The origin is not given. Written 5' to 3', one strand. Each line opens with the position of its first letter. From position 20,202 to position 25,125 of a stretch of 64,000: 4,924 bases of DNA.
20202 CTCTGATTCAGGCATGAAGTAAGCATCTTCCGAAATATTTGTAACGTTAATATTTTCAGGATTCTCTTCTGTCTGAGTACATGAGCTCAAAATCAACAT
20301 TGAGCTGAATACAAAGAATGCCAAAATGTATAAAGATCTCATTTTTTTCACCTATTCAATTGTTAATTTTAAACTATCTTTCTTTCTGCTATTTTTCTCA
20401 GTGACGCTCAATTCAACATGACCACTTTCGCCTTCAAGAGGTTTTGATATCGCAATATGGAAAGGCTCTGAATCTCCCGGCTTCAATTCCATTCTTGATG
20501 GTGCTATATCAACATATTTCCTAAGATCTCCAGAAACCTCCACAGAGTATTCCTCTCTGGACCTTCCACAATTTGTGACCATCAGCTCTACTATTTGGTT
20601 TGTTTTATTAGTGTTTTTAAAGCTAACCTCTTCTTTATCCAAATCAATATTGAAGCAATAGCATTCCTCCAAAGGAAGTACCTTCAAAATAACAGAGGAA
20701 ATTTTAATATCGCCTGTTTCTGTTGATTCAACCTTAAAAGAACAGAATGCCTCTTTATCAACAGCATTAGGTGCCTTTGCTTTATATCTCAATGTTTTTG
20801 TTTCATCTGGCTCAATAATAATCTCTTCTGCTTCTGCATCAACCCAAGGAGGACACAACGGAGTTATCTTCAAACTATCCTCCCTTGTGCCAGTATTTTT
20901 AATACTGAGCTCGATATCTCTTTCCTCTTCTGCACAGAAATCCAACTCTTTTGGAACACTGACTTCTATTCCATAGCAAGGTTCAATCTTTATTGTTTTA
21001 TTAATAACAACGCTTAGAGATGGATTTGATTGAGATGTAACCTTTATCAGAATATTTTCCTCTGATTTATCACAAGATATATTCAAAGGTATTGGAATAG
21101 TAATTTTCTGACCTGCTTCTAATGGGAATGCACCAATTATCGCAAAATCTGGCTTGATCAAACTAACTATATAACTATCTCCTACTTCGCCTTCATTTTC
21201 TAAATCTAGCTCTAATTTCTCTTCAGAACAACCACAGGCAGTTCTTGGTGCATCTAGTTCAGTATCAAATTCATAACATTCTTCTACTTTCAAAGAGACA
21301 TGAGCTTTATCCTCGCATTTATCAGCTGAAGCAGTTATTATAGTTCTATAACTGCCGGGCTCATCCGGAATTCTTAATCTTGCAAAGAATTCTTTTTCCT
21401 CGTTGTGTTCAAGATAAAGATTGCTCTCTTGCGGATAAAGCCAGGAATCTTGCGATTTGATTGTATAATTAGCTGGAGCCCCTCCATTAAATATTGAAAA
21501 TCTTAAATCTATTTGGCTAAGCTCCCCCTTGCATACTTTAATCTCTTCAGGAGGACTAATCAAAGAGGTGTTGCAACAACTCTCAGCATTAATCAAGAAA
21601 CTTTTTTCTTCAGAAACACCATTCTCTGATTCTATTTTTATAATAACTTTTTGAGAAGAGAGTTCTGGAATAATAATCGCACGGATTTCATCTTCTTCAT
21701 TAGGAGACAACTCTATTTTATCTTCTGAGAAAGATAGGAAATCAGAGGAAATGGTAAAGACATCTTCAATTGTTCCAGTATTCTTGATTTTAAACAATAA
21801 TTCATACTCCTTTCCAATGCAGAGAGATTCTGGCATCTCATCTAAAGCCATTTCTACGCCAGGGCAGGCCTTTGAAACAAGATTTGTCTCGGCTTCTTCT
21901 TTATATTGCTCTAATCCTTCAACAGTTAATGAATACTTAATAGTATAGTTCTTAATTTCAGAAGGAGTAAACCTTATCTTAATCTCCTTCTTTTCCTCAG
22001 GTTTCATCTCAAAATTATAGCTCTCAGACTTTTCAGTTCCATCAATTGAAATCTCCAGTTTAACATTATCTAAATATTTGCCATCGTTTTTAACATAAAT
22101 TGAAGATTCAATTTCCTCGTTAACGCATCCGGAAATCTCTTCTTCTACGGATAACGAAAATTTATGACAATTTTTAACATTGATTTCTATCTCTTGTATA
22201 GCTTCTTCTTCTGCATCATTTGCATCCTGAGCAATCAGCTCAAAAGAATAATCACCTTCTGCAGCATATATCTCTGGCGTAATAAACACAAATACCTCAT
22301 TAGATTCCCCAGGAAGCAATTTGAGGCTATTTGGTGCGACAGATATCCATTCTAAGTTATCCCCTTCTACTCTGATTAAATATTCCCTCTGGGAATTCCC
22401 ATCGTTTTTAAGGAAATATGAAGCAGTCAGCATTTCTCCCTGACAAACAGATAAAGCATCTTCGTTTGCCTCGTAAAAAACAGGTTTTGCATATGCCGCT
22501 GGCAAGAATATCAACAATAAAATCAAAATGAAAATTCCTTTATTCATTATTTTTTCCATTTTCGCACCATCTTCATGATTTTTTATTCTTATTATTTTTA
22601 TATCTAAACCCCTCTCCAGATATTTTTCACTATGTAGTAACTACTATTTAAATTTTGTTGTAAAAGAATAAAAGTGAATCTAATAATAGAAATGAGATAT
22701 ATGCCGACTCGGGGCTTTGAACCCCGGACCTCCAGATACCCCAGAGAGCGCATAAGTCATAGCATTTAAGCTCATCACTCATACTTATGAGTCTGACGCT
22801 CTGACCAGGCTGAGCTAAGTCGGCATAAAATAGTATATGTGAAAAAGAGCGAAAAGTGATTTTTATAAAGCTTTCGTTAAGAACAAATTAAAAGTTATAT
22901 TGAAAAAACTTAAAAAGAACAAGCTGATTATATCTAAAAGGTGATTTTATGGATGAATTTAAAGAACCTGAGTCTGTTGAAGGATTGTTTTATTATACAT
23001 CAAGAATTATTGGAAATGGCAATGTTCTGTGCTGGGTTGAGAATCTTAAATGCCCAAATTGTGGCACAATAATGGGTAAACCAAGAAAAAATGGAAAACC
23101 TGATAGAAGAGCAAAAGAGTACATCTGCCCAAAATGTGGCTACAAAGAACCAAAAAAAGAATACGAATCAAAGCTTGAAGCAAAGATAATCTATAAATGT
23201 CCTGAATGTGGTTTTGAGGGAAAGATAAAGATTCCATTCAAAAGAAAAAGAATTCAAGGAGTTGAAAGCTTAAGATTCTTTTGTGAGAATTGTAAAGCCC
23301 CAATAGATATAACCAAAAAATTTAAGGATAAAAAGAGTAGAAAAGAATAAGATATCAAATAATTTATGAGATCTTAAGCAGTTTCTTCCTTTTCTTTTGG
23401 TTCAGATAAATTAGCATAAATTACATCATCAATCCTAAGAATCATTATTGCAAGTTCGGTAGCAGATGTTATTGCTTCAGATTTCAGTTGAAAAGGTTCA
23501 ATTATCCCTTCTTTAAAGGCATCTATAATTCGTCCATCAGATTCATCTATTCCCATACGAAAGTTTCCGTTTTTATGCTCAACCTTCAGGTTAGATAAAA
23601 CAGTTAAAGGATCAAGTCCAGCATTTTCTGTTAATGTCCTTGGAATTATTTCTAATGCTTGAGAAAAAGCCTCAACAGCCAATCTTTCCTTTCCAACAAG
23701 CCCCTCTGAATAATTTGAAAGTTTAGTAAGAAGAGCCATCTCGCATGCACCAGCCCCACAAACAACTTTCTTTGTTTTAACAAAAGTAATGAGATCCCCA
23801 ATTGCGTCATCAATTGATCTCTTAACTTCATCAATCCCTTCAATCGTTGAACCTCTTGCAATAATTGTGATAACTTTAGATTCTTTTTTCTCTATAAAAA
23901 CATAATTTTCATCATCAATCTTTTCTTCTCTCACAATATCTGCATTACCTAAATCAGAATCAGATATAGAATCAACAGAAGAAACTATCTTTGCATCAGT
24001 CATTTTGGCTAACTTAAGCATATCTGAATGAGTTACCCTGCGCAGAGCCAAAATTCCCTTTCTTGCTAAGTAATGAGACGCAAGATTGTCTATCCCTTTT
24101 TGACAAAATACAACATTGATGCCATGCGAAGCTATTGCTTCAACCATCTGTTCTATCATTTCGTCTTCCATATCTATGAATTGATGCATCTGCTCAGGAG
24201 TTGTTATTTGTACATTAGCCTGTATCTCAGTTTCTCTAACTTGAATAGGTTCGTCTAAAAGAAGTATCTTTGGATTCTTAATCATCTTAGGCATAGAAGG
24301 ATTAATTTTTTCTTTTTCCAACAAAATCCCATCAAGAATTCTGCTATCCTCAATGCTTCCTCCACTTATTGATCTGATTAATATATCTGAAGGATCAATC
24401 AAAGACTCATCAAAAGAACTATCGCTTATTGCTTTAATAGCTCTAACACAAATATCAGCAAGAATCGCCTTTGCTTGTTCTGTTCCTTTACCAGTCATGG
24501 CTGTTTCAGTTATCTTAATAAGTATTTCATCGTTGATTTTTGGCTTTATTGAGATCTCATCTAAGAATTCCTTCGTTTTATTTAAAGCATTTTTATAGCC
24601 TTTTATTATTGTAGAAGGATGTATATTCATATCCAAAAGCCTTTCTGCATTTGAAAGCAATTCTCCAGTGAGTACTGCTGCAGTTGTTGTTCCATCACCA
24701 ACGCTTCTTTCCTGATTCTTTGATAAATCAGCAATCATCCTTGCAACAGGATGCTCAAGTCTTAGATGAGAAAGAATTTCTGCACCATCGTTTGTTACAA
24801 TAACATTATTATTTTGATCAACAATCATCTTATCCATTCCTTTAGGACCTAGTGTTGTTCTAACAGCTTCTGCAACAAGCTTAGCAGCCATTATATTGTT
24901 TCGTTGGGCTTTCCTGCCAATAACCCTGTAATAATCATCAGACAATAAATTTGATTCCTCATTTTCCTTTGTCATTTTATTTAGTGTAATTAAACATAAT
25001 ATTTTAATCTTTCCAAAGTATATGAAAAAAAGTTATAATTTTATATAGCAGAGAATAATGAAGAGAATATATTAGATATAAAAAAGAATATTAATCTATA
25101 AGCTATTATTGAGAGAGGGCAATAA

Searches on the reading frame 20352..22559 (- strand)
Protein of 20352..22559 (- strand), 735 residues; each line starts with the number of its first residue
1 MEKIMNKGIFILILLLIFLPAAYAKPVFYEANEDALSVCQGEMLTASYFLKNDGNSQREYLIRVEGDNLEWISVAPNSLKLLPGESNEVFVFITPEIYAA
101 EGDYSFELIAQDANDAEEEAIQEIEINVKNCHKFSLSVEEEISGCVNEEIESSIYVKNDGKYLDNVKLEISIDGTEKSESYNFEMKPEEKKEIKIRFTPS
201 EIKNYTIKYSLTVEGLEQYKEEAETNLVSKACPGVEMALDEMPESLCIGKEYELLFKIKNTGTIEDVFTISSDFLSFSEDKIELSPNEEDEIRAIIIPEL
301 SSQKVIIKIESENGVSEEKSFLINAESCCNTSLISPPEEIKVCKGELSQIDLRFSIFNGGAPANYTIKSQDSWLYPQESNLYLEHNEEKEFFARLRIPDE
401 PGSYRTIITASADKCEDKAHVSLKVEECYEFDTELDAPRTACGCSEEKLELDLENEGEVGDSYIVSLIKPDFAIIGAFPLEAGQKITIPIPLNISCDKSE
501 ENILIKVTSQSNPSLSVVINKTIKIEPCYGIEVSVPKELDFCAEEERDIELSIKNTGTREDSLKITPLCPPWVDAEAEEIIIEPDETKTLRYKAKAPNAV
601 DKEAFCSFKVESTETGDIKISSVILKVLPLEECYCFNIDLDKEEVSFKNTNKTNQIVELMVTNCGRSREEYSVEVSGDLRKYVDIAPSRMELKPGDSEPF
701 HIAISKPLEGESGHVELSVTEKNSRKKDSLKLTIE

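Call 76: search_protein_families(library=pfam, proteins=[window:20352-22559:-], max_evalue=0.001)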
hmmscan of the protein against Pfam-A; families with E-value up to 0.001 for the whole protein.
window:20352-22559:- (735 aa): 10 families
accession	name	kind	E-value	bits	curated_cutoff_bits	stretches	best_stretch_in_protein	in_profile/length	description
PF22544.2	HYDIN_VesB_CFA65-like_Ig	-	5.5e-12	46.2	25.5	0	638-705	3-71/100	HYDIN/CFA65/VesB-like, Ig-like domain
PF07705.17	CARDB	-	2.3e-11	44.2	22.7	1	143-226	14-96/101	CARDB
PF22067.2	Cep192_D3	-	6e-11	42.8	27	0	36-96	11-70/99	Cep192 domain 3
PF17766.7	fn3_6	-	2.1e-09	37.9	26.4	1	645-711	9-76/99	Fibronectin type-III domain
PF11614.14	FixG_C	-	6e-09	36.5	25.6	0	50-118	39-108/119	IG-like fold at C-terminal of FixG, putative oxidoreductase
PF06280.18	fn3_5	-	3.7e-08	34.5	27.6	0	645-684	1-39/112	Fn3-like domain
PF23619.1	Ig_VWA7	-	1.3e-06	29.1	27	0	349-418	17-90/104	VWA7 Ig-like domain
PF22073.2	Cep192_D4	-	6.1e-05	23.6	35.5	0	154-212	26-93/112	Cep192 domain 4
PF19912.4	DUF6385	-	0.00012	22.4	26.8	0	152-185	8-42/82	Domain of unknown function (DUF6385)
PF00927.28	Transglut_C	-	0.00035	21.1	26.6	0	146-212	13-89/106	Transglutaminase family, C-terminal ig like domain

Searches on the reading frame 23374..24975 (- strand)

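Call 76: search_protein_families(library=pfam, proteins=[window:23374-24975:-], max_evalue=0.001)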
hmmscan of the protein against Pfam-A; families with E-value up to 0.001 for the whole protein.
window:23374-24975:- (533 aa): 1 family
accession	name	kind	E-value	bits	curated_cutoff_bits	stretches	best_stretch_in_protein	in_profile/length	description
PF00118.29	Cpn60_TCP1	-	3e-167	557.7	34.3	1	34-521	1-488/490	TCP-1/cpn60 chaperonin family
